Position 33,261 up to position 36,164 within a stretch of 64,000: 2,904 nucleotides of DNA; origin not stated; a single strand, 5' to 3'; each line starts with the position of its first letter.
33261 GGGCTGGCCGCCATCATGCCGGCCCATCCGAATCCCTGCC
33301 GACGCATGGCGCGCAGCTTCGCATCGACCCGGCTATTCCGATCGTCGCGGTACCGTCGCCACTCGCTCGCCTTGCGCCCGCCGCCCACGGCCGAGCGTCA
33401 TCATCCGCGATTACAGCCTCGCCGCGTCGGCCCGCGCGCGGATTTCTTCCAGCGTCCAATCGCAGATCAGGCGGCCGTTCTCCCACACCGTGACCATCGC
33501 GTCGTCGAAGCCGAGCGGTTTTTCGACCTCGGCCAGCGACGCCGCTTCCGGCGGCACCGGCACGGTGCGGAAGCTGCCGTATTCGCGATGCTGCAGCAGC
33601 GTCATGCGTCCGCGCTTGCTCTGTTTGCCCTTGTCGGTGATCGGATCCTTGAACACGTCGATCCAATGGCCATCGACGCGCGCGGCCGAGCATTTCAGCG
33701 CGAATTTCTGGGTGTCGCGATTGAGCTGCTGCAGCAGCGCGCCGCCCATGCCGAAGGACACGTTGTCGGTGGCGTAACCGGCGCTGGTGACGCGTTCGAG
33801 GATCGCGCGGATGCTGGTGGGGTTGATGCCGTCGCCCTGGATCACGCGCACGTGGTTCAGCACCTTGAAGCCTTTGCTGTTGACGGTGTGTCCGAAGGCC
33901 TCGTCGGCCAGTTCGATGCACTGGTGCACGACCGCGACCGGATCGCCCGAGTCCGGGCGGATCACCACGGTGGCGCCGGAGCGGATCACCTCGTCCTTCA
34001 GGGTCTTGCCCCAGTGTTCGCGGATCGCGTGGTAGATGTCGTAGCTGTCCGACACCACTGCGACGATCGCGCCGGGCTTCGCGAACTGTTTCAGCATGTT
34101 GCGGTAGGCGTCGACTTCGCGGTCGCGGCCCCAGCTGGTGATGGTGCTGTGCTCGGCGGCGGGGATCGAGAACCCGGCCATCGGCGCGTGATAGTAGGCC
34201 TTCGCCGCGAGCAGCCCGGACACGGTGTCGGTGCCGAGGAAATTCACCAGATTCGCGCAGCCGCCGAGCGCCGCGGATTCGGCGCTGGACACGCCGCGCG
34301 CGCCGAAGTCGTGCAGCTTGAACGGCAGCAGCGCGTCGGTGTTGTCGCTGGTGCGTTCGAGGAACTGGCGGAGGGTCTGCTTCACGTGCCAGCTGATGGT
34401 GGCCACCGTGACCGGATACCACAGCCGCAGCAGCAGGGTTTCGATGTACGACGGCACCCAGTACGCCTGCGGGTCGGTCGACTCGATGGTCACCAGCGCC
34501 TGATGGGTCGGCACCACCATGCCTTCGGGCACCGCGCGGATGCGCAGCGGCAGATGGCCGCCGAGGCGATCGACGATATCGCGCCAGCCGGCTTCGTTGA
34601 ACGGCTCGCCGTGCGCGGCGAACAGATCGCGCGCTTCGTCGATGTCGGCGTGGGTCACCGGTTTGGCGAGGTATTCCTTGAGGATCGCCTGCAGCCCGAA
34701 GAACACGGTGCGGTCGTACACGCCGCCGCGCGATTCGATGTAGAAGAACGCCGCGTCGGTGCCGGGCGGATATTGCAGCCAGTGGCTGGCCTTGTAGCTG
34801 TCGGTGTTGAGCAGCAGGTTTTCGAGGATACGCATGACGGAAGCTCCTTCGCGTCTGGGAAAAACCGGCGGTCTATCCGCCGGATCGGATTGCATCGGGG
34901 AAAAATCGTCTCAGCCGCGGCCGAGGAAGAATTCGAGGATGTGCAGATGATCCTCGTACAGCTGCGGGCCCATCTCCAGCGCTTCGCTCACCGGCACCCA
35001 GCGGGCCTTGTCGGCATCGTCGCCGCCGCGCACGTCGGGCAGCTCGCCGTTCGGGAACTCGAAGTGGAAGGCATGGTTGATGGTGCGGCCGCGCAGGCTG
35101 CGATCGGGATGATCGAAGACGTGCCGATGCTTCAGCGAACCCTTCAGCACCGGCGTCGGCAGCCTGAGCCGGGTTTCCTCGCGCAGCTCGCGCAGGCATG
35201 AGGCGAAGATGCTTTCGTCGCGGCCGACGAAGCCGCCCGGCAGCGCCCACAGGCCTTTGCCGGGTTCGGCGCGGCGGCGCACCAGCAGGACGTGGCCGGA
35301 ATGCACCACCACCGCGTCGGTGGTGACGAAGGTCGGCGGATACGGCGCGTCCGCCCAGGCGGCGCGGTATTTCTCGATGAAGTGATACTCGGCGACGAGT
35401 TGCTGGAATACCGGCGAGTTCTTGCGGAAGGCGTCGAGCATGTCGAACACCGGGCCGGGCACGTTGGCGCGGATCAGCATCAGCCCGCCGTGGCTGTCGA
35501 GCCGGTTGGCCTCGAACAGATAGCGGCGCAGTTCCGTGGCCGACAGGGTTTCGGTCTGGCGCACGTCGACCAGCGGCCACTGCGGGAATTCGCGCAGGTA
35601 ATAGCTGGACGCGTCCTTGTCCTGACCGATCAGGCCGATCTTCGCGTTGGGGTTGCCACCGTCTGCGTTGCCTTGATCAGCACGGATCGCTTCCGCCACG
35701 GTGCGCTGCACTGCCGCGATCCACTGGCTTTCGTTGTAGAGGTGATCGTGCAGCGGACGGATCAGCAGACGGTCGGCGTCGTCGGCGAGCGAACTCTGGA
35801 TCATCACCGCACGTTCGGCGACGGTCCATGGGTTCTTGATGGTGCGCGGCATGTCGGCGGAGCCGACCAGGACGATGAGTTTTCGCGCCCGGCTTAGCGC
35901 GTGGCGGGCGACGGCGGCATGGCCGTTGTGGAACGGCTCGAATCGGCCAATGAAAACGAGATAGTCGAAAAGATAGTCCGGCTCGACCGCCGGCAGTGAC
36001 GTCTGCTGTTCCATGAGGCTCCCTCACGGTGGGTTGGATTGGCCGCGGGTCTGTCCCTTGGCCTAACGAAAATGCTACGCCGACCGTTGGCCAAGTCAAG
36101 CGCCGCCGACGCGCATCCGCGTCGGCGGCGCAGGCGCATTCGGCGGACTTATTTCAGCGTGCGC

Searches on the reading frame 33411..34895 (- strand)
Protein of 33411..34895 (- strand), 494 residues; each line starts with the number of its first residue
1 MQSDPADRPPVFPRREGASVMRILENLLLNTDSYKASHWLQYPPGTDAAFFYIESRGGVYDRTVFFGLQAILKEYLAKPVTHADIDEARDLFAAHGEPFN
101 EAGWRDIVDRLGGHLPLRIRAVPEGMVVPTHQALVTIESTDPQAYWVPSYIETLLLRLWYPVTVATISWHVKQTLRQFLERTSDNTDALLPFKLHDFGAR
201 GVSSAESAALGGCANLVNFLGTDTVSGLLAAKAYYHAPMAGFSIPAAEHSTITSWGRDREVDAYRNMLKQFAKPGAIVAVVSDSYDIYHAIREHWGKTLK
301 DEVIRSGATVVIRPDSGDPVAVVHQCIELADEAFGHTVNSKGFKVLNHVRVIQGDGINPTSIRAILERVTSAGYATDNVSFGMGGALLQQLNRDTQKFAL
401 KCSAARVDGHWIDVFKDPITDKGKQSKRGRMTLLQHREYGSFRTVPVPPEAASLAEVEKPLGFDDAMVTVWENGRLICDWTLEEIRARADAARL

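Call 19: search_protein_families(library=pfam, proteins=[window:33411-34895:-], max_evalue=0.0001)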
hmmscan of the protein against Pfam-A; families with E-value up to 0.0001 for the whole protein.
window:33411-34895:- (494 aa): 2 families
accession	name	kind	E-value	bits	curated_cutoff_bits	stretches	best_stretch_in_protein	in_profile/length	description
PF04095.22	NAPRTase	-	5.3e-64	216.7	20.8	1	192-431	1-222/239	Nicotinate phosphoribosyltransferase (NAPRTase) family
PF18127.6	NAMPT_N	-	6.1e-30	103.8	25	1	26-119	1-98/98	Nicotinamide phosphoribosyltransferase, N-terminal domain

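Call 88: find_related_loci(query=window:33411-34835:-, collection=metagenome_contigs, flank=10000)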
Query window:33411-34835:- (474 aa) in metagenome_contigs; peptide patterns used: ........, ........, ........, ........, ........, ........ (x = any residue, [..] = any of these).
208 stretches matched a pattern; 119 encode a relative of the query (tblastn E <= 1e-3); the best 80 are kept; 80 distinct loci.
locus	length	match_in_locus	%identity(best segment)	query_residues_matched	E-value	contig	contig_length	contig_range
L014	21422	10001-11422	99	1-474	0e+0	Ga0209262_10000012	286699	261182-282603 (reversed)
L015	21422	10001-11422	99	1-474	0e+0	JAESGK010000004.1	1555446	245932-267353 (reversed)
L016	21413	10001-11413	90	4-474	0e+0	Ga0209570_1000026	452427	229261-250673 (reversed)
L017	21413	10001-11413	90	4-474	0e+0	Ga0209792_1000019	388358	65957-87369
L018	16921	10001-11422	85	1-474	0e+0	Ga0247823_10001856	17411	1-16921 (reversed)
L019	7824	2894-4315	85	1-474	0e+0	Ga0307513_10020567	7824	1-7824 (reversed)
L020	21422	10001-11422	84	1-474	0e+0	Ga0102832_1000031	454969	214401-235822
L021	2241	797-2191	87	1-465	0e+0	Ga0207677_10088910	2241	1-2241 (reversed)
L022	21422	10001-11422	85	1-474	0e+0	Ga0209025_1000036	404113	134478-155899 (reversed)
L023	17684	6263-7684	84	1-474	0e+0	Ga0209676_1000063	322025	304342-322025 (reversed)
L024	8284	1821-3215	85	1-465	0e+0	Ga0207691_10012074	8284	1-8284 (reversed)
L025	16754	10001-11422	83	1-474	0e+0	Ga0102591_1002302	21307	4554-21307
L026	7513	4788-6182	85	1-465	0e+0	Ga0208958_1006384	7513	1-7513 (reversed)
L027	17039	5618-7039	83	1-474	0e+0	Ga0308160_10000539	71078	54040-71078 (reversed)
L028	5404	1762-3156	84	1-465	0e+0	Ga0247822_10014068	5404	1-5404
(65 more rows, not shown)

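Call 93: search_protein_families(library=pfam, proteins=[L014:11429-12550:+, L014:12480-13625:+], max_evalue=0.01)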
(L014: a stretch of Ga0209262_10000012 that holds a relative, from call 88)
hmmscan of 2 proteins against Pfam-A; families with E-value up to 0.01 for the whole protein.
L014:11429-12550:+ (373 aa): 0 families

L014:12480-13625:+ (381 aa): 2 families
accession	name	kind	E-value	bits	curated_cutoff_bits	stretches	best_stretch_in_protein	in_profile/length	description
PF01555.25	N6_N4_Mtase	-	6.3e-15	56.2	26.7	1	59-109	170-220/221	DNA methylase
PF01170.24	UPF0020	-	0.00031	21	22.3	1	69-132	27-116/197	RMKL-like, methyltransferase domain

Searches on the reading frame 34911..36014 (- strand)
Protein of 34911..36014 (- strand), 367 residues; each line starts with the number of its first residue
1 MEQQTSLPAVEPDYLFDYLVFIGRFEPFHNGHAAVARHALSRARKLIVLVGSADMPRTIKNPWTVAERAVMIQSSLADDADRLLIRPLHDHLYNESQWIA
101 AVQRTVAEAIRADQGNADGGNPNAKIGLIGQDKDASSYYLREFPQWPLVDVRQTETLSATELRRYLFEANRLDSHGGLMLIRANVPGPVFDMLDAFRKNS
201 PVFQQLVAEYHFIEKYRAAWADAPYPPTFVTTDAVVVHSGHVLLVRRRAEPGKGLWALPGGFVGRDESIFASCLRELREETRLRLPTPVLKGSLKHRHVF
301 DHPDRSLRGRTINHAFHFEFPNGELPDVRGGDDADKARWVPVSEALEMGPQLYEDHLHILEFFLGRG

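Call 19: search_protein_families(library=pfam, proteins=[window:34911-36014:-], max_evalue=0.0001)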
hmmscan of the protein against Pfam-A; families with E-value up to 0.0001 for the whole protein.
window:34911-36014:- (367 aa): 3 families
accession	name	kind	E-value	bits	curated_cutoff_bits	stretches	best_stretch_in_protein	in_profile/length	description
PF00293.34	NUDIX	-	7.8e-19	68.5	21.1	1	234-350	7-121/134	NUDIX domain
PF01467.32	CTP_transf_like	-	5.8e-12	46.4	21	1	20-83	1-64/133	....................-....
PF14815.12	NUDIX_4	-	2.9e-05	24.3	35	1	235-345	4-98/113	NUDIX domain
